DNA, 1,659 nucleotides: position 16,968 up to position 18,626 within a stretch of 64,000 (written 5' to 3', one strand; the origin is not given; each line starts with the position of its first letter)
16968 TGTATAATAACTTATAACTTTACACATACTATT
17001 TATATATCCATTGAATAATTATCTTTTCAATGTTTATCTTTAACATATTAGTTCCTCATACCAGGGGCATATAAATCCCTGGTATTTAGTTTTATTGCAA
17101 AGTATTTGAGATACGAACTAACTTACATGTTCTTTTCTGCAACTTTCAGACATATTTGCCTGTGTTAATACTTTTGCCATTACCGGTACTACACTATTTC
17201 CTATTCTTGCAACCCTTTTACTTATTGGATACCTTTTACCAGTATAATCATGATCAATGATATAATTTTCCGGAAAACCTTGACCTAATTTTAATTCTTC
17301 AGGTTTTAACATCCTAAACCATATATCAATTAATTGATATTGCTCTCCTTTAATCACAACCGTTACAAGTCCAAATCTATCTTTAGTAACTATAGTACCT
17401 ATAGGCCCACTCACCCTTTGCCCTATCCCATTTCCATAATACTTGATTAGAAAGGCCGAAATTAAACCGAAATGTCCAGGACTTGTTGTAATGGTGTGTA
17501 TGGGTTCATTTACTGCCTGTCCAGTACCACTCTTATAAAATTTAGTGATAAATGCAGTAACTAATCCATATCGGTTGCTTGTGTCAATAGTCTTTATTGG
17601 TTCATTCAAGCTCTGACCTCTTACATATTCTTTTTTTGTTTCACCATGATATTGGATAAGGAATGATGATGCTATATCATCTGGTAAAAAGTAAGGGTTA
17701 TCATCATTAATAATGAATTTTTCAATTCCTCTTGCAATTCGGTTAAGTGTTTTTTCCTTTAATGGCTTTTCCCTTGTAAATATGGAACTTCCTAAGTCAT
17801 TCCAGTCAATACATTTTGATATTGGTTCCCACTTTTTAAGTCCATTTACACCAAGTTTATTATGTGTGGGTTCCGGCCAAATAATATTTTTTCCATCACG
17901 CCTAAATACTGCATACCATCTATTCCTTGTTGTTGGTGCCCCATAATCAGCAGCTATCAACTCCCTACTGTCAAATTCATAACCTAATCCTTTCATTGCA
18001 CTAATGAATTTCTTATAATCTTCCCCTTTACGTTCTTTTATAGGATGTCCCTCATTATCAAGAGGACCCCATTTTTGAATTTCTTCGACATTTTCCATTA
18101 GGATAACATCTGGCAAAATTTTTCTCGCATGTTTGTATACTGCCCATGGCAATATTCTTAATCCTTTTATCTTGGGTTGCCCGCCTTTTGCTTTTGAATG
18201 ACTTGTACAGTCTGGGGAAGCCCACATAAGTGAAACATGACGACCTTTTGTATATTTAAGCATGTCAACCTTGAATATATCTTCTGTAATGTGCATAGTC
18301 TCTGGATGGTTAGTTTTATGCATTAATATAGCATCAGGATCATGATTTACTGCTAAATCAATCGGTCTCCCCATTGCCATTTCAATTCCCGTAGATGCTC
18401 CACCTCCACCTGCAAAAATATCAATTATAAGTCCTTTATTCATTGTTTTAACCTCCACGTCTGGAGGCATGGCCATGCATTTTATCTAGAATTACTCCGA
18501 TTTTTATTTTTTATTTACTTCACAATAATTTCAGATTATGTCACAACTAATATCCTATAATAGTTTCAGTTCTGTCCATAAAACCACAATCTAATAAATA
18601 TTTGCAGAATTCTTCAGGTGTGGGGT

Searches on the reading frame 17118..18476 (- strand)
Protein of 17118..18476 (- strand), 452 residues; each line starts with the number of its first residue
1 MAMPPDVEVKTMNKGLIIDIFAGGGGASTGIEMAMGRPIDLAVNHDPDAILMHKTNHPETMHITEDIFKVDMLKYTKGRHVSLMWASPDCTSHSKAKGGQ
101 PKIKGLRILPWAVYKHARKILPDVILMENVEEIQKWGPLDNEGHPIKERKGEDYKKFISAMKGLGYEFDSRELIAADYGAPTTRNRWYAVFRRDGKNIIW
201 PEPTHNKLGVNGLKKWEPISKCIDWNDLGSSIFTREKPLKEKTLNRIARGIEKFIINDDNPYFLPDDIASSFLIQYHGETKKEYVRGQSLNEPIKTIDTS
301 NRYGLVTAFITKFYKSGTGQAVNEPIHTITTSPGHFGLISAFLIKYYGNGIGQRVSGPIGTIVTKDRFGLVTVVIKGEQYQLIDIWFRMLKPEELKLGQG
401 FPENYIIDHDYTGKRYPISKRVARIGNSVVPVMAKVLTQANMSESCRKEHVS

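Call 43: search_protein_families(library=phrogs, proteins=[window:17118-18476:-], max_evalue=0.00001)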
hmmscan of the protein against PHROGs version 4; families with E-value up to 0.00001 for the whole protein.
window:17118-18476:- (452 aa): 6 families
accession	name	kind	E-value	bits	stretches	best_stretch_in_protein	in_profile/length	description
phrog_116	-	other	1.9e-84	285.4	1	6-449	199-497/779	DNA methyltransferase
phrog_23072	-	other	3.2e-49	169.5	1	338-448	284-394/400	DNA methyltransferase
phrog_29443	-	unknown function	5.9e-44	151.2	1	15-160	3-149/273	-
phrog_5999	-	other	5.3e-34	117.5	1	16-102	4-90/109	DNA methyltransferase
phrog_363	-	other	4.9e-30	105.8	1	6-265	45-239/327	DNA methyltransferase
phrog_13621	-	unknown function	1.5e-24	87.2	1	321-449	4-116/121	-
